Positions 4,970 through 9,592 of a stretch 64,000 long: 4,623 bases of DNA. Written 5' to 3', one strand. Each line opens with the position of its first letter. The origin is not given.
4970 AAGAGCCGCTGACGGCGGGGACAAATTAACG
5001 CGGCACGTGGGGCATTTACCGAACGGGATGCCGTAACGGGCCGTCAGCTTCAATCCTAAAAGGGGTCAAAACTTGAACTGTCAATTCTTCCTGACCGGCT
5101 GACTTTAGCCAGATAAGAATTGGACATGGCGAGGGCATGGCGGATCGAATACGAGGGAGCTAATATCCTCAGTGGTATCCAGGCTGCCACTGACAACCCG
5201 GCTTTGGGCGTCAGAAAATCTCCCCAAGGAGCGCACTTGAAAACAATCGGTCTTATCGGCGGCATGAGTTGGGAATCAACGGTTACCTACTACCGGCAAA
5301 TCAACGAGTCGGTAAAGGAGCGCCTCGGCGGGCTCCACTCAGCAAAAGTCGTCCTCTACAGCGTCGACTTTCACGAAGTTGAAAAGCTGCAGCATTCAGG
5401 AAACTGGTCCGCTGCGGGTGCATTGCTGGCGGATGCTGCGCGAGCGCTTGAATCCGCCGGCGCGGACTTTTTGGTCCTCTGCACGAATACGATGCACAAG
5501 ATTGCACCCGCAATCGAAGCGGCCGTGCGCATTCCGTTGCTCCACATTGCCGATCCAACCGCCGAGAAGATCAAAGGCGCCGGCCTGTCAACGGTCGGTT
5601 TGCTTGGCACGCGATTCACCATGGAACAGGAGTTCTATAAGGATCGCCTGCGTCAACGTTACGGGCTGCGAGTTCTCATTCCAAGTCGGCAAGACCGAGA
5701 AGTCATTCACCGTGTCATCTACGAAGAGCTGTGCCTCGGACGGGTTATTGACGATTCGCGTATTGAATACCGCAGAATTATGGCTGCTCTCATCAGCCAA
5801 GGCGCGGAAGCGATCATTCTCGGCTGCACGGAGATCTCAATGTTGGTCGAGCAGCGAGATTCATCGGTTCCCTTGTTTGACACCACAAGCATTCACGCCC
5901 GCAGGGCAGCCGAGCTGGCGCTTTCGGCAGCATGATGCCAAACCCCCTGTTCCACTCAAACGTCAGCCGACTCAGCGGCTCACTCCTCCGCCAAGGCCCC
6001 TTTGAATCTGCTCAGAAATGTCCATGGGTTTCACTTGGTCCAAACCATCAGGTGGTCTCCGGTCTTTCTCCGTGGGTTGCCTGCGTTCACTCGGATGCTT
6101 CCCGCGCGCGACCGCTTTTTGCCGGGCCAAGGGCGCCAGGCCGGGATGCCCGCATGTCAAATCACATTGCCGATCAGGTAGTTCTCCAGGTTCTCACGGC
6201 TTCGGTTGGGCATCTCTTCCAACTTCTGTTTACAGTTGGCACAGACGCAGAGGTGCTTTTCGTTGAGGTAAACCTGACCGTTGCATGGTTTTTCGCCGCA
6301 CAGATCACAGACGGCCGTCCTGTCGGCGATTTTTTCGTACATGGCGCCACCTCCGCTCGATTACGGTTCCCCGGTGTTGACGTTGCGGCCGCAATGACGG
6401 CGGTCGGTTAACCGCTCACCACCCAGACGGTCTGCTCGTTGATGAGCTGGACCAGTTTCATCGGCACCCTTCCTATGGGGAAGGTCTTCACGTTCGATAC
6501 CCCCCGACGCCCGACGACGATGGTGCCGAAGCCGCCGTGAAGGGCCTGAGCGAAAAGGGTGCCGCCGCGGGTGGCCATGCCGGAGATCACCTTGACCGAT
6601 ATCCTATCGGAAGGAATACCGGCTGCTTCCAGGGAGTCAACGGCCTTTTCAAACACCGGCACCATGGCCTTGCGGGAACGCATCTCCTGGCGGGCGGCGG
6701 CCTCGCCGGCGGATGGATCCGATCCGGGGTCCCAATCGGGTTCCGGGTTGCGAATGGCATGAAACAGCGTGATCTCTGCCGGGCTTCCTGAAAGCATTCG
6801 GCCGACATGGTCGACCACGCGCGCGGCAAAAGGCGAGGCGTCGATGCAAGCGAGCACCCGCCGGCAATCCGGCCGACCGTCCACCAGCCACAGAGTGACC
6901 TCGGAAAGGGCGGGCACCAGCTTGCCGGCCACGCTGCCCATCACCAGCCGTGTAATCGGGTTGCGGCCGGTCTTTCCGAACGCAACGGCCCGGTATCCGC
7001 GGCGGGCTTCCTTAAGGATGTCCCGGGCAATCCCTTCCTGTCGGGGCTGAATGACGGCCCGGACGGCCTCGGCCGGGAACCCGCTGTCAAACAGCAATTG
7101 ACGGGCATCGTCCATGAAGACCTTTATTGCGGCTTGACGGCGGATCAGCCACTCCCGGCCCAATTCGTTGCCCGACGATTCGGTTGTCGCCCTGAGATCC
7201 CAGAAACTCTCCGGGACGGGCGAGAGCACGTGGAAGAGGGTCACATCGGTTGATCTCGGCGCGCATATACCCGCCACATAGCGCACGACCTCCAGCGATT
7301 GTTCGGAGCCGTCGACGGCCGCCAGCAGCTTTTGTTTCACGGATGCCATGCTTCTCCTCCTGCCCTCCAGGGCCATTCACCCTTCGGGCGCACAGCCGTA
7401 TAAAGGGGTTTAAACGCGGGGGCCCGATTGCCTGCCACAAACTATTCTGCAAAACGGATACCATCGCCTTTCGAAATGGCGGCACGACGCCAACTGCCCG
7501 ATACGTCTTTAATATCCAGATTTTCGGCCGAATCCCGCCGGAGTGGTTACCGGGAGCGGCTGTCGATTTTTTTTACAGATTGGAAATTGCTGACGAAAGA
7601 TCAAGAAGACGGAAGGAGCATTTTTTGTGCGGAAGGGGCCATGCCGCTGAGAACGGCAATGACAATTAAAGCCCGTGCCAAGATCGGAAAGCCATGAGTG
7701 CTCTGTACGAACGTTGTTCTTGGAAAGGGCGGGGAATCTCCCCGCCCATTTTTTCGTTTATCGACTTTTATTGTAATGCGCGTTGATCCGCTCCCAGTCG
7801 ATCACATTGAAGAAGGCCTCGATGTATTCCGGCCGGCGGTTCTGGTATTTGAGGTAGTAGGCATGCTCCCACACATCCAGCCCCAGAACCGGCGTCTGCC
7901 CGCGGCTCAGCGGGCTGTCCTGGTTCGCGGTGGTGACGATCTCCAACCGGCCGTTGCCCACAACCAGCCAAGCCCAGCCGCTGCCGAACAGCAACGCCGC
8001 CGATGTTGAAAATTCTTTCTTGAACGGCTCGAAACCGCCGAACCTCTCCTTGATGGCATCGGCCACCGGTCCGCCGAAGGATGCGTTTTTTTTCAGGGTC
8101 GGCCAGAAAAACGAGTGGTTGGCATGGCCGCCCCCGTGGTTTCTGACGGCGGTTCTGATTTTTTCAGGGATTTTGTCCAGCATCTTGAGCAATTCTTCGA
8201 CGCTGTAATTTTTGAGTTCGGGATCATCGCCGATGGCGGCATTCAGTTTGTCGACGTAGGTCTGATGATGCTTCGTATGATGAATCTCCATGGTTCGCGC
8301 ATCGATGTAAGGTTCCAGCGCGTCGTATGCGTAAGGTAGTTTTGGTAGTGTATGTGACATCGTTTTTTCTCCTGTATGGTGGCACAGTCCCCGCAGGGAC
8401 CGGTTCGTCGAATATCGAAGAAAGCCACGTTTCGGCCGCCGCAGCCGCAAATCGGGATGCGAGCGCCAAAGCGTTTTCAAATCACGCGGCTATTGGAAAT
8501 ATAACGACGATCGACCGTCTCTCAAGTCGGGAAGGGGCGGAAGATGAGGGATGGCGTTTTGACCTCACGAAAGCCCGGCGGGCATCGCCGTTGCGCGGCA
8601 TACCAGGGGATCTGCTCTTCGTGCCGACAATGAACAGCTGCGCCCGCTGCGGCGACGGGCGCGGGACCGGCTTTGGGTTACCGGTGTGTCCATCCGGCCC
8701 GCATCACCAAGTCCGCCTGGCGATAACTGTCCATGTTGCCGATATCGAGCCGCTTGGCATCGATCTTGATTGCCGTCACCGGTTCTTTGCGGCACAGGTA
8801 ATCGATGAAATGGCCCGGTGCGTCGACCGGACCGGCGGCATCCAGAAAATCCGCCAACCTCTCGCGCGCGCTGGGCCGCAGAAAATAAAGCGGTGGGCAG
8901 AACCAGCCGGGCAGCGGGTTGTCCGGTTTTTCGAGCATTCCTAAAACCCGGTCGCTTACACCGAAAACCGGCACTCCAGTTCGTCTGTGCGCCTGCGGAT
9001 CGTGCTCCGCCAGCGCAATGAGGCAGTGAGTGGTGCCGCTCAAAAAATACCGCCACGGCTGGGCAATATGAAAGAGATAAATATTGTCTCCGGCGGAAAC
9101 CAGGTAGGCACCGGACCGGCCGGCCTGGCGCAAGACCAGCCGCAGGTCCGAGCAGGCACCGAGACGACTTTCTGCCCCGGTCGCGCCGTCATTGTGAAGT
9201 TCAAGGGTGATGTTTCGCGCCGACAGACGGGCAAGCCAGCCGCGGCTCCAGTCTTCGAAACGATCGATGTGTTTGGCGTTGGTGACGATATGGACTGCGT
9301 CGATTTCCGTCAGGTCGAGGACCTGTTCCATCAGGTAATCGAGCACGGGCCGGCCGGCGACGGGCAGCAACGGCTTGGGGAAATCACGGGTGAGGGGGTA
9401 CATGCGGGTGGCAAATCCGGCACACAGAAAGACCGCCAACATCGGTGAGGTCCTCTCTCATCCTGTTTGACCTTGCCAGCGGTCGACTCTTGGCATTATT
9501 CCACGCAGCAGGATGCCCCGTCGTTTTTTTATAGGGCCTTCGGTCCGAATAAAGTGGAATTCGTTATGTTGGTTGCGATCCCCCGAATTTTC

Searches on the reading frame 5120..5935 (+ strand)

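Call 19: search_protein_families(library=pfam, proteins=[window:5120-5935:+], max_evalue=0.00001)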
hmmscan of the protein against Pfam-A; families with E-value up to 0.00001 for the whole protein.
window:5120-5935:+ (271 aa): 1 family
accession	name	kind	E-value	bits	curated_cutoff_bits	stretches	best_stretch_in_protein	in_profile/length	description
PF01177.27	Asp_Glu_race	-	1.1e-46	159.7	31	1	46-263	1-211/211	Asp/Glu/Hydantoin racemase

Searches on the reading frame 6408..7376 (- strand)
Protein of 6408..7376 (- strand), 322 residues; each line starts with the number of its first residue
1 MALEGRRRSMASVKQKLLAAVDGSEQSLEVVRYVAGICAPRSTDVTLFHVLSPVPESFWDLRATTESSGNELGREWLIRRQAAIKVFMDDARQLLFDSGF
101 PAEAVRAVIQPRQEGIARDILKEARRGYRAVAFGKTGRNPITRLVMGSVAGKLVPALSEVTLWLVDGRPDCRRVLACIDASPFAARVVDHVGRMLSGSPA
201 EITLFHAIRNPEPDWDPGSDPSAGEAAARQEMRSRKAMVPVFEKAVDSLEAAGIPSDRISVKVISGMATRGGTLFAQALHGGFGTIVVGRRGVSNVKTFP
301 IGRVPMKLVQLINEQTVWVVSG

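Call 19: search_protein_families(library=pfam, proteins=[window:6408-7376:-], max_evalue=0.00001)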
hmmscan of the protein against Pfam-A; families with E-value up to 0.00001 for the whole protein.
window:6408-7376:- (322 aa): 1 family
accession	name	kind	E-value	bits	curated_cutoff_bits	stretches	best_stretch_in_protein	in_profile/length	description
PF00582.32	Usp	-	1.9e-22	80.8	24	2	172-313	3-134/141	Universal stress protein family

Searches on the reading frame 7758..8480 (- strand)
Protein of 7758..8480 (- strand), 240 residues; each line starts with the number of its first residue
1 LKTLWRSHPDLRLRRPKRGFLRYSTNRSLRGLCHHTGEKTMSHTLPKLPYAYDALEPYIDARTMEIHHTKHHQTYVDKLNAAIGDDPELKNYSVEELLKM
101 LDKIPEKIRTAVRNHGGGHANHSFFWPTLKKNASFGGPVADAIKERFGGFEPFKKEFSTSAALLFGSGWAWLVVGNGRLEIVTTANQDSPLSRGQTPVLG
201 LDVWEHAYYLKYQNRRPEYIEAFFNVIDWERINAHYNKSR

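Call 6: search_protein_families(library=pfam, proteins=[window:7758-8480:-], max_evalue=1)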
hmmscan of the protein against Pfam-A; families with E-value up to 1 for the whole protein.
window:7758-8480:- (240 aa): 3 families
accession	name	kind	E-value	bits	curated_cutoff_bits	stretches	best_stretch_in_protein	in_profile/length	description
PF02777.23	Sod_Fe_C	-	8.9e-40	135.3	20.9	1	137-234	3-101/102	Iron/manganese superoxide dismutases, C-terminal domain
PF00081.27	Sod_Fe_N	-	9.1e-31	106.6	27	1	42-129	1-81/82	Iron/manganese superoxide dismutases, alpha-hairpin domain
PF19826.4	DUF6307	-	0.094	13.6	25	1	96-109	30-43/43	Family of unknown function (DUF6307)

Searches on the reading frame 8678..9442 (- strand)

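Call 6: search_protein_families(library=pfam, proteins=[window:8678-9442:-], max_evalue=1)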
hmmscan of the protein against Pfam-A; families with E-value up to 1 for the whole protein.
window:8678-9442:- (254 aa): 4 families
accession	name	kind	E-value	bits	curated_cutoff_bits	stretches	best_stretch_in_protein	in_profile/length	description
PF00483.29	NTP_transferase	-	3.4e-19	69.8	21.2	1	3-244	2-239/245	Nucleotidyl transferase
PF12804.13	NTP_transf_3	-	7.5e-09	36.4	27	1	3-123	1-99/160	MobA-like NTP transferase domain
PF01128.25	IspD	-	0.0026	18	27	1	2-66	2-63/221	2-C-methyl-D-erythritol 4-phosphate cytidylyltransferase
PF02348.25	CTP_transf_3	-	0.026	14.8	22.6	1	23-62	16-55/217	Cytidylyltransferase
